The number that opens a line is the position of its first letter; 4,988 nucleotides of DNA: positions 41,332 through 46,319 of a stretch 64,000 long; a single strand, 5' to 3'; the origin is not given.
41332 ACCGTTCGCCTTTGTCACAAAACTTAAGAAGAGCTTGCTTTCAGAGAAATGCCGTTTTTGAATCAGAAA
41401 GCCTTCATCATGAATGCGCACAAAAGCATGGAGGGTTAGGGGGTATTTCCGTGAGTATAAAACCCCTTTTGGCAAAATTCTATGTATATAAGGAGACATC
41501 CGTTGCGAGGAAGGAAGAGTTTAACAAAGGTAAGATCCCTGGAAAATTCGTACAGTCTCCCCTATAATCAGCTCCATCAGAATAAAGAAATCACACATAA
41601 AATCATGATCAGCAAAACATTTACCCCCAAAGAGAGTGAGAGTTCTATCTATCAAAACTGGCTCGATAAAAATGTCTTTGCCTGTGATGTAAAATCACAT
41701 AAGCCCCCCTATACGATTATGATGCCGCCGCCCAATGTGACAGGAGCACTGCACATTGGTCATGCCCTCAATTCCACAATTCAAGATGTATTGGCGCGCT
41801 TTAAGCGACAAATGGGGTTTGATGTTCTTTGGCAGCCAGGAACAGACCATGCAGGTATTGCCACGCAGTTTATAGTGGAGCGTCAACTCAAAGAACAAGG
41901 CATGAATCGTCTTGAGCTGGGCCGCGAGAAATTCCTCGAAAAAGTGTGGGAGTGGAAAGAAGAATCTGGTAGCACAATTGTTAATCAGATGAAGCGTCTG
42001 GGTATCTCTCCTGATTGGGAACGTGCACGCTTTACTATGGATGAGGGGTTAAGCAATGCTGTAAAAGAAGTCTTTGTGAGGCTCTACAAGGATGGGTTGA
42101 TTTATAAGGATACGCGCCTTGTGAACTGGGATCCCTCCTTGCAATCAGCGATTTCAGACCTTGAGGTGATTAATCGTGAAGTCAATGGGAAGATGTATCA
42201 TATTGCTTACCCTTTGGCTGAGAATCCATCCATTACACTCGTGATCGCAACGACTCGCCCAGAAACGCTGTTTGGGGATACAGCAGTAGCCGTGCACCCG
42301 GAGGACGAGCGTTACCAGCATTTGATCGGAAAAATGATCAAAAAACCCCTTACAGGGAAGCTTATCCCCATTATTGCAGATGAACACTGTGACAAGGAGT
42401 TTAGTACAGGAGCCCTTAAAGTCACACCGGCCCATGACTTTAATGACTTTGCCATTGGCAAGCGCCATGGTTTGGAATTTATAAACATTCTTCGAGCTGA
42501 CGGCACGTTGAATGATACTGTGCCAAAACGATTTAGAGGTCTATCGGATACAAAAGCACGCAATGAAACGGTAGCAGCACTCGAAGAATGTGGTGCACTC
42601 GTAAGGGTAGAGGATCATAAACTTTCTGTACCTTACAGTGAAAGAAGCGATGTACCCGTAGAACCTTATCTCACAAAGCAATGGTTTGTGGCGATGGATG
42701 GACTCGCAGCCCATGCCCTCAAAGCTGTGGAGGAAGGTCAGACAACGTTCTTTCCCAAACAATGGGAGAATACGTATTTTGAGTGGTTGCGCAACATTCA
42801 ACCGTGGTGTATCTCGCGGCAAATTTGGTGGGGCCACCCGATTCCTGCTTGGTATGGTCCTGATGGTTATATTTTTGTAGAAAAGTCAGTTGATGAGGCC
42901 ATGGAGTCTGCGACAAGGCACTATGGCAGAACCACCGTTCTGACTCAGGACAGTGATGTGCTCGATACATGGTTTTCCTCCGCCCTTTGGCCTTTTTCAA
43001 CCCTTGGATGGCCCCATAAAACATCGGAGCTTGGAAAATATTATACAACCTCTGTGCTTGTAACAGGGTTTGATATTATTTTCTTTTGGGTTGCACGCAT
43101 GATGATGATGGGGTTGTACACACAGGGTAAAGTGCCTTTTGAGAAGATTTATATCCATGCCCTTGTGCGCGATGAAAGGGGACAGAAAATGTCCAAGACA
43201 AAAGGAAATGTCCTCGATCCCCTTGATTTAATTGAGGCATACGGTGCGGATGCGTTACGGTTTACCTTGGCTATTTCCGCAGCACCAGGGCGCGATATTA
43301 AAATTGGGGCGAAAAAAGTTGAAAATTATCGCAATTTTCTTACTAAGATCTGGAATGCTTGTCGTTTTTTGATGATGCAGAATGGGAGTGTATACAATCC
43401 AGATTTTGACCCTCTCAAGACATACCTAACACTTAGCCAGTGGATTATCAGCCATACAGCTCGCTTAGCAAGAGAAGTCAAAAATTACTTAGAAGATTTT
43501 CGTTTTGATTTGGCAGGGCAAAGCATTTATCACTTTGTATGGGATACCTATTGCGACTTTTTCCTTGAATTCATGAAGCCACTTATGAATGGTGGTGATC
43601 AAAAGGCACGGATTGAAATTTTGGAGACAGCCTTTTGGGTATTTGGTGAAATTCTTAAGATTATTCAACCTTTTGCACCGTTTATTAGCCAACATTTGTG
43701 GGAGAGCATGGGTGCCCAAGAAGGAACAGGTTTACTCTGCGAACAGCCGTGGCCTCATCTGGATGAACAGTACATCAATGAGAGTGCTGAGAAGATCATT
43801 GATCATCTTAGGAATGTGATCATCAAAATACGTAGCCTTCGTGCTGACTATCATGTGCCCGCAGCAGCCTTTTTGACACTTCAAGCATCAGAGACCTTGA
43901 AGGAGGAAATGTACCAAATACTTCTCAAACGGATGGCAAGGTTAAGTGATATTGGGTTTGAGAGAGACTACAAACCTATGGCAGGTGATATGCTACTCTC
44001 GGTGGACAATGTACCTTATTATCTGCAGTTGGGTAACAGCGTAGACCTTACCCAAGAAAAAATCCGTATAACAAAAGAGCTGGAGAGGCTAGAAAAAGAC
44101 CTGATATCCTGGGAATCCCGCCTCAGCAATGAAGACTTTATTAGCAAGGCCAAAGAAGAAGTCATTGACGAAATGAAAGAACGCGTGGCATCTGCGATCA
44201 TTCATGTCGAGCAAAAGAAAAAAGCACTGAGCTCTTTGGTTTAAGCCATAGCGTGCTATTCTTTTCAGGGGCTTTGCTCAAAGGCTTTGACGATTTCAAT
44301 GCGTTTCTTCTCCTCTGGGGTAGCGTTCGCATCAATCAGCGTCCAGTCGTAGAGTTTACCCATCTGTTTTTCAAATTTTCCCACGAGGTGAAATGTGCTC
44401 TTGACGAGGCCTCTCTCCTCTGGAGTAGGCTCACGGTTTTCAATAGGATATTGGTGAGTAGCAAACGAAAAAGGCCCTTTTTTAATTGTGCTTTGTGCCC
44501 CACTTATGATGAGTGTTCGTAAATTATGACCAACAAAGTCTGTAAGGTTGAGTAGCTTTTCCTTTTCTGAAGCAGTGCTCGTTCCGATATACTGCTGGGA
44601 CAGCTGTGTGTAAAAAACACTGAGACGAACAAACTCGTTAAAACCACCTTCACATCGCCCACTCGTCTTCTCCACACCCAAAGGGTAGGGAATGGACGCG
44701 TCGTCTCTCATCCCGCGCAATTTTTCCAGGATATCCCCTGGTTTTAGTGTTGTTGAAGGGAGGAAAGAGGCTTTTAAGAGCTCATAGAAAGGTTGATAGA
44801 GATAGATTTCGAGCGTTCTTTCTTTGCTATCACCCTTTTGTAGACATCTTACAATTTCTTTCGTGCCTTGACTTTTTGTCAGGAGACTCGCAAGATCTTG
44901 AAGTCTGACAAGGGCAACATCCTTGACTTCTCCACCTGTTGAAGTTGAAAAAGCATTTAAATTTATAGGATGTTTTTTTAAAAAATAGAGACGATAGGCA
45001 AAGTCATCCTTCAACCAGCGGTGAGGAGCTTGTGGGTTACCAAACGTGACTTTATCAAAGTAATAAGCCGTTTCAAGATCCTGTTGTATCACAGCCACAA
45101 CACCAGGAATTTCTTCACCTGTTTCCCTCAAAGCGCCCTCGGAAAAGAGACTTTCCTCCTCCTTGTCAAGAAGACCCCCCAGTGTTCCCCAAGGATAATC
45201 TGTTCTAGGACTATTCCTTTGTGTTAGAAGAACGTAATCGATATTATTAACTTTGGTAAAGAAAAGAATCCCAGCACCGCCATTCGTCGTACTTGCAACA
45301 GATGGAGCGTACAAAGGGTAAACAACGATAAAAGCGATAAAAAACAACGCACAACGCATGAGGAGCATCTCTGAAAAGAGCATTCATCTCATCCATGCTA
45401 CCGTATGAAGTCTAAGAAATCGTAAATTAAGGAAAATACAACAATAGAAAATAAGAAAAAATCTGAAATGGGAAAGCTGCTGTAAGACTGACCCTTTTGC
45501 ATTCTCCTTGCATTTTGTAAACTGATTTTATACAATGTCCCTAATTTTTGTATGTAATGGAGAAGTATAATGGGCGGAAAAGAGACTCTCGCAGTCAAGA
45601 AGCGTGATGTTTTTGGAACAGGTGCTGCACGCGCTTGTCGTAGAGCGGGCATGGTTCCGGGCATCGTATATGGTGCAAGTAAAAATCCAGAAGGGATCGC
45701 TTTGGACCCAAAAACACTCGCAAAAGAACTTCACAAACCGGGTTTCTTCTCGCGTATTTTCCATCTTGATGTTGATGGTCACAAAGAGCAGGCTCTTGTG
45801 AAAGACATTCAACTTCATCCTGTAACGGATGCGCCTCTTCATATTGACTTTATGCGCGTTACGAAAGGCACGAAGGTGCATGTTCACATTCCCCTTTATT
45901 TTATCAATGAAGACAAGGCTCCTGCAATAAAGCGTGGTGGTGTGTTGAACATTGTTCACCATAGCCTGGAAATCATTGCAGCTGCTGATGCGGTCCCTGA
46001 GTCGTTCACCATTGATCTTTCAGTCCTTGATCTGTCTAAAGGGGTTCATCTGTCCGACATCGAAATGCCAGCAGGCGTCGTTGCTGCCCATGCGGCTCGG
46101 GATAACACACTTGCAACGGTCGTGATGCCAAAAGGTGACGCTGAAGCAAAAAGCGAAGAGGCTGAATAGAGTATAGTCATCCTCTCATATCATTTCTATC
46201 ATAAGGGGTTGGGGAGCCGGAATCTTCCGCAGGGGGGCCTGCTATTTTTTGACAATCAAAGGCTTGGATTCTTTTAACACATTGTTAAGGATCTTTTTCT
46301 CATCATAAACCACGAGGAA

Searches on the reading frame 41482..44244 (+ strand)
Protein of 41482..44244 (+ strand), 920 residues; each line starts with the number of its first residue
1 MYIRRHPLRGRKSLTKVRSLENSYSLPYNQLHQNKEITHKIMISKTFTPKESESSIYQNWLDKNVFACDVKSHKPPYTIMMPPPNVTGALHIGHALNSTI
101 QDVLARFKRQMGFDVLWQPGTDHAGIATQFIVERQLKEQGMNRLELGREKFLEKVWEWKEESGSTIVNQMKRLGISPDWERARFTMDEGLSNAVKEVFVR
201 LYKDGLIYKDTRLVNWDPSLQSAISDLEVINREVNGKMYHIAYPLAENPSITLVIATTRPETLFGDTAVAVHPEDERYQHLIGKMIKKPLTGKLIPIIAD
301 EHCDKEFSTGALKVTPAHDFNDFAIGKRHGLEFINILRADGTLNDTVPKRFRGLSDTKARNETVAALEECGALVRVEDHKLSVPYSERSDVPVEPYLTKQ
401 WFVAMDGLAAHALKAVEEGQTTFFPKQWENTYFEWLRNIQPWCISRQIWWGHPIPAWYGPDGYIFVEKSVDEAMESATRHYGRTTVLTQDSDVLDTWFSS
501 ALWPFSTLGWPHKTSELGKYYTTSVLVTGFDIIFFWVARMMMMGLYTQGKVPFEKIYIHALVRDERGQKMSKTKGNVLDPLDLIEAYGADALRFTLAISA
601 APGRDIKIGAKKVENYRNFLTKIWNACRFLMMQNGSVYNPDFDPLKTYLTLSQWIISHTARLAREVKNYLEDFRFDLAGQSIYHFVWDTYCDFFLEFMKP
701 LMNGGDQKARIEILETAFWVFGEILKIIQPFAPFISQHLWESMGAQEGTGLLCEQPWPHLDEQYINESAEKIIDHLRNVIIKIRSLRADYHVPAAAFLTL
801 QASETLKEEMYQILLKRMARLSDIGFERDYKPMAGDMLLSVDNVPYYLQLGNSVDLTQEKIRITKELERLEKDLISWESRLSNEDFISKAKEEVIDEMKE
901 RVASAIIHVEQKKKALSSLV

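Call 11: search_protein_families(library=ncbifam, proteins=[window:41482-44244:+], max_evalue=0.001)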
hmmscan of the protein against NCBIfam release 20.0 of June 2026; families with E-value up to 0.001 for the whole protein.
window:41482-44244:+ (920 aa): 18 families
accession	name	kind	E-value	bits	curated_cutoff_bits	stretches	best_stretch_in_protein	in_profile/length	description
NF004349.1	PRK05729.1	equivalog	0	1182.4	704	1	45-913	2-857/860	valine--tRNA ligase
TIGR00422.1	valS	equivalog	0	1074.9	612.1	1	44-901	2-861/863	valine--tRNA ligase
NF011492.0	PRK14900.1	equivalog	4.7e-291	968.3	1783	1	37-903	3-877/1044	valine--tRNA ligase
NF009687.0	PRK13208.1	equivalog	6e-168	560.5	738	1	41-804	4-762/801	valine--tRNA ligase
TIGR00392.1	ileS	equivalog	2.2e-114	383.4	621.4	2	293-789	309-835/861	isoleucine--tRNA ligase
NF000540.1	alt_ValS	exception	2.4e-95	320.2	900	1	53-796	10-793/827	valine--tRNA ligase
NF008957.0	PRK12300.1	subfamily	1.3e-64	218.6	677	3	50-276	7-241/946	leucine--tRNA ligase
NF040702.1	ileS_w_GNAT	exception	1e-58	198.9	1999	2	292-781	490-995/1100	isoleucine--tRNA ligase, N-acetyltransferase domain-containing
NF000258.1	MupB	exception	2e-57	194.8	1900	2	305-792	306-808/1033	mupirocin-resistant isoleucine--tRNA ligase MupB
NF000257.1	MupA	exception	8.3e-51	172.8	1900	2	302-780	299-794/1024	mupirocin-resistant isoleucine--tRNA ligase MupA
TIGR00395.1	leuS_arch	equivalog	6.8e-49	166.7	648.5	2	567-817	618-846/938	leucine--tRNA ligase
TIGR00396.1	leuS_bact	equivalog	7.9e-49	166.5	548.4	3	51-237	5-173/843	leucine--tRNA ligase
TIGR00398.1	metG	equivalog_domain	3.3e-27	95.4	336.35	2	368-746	153-504/530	methionine--tRNA ligase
NF008900.0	PRK12267.1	equivalog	2.8e-24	85.6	598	2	489-772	220-506/648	methionine--tRNA ligase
NF001100.0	PRK00133.1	equivalog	3e-21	75.7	587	2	368-747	159-506/676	methionine--tRNA ligase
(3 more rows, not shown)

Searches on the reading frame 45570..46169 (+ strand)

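Call 11: search_protein_families(library=ncbifam, proteins=[window:45570-46169:+], max_evalue=0.001)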
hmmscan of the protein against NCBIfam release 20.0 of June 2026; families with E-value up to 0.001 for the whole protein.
window:45570-46169:+ (199 aa): 17 families
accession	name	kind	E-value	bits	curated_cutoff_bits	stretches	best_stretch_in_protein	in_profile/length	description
NF004128.0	PRK05618.1-2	equivalog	1.1e-73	247.3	174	1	5-198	5-198/210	50S ribosomal protein L25/general stress protein Ctc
NF004130.0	PRK05618.1-5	equivalog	1.1e-56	191.7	199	1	6-197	5-199/212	50S ribosomal protein L25/general stress protein Ctc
NF004137.0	PRK05618.3-3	equivalog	2.7e-42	145.1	270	1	6-194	5-189/241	50S ribosomal protein L25/general stress protein Ctc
TIGR00731.1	bL25_bact_ctc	equivalog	4.4e-42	143.8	73.1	1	7-184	1-174/176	50S ribosomal protein L25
NF004138.0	PRK05618.4-1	equivalog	1.2e-40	139.5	360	1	6-195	8-198/203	50S ribosomal protein L25/general stress protein Ctc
NF004133.0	PRK05618.2-4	equivalog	3e-35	121.6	197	1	6-198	4-192/210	50S ribosomal protein L25/general stress protein Ctc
NF004131.0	PRK05618.2-1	equivalog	3.5e-35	121.4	189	1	5-198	6-192/207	50S ribosomal protein L25/general stress protein Ctc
NF004139.0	PRK05618.4-2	equivalog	1.2e-34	119.5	195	1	6-198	4-198/202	50S ribosomal protein L25/general stress protein Ctc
NF004136.0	PRK05618.3-2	equivalog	2.1e-34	118.8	212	1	5-198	4-194/202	50S ribosomal protein L25/general stress protein Ctc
NF004129.0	PRK05618.1-4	equivalog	3.6e-34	117.9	164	1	12-184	7-174/178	50S ribosomal protein L25/general stress protein Ctc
NF004135.0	PRK05618.3-1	equivalog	1.9e-31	109.1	222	1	1-189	1-189/190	50S ribosomal protein L25/general stress protein Ctc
NF004132.0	PRK05618.2-2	equivalog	3.8e-29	101.8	225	1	7-197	6-190/193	50S ribosomal protein L25/general stress protein Ctc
NF004140.0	PRK05618.4-3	equivalog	1.4e-27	96.4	270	1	17-196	16-191/197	50S ribosomal protein L25/general stress protein Ctc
NF004141.0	PRK05618.4-4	equivalog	2.1e-20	73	309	1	11-198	10-193/201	50S ribosomal protein L25/general stress protein Ctc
NF004612.1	PRK05943.1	equivalog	9.4e-19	67.6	67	1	6-97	2-93/93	50S ribosomal protein L25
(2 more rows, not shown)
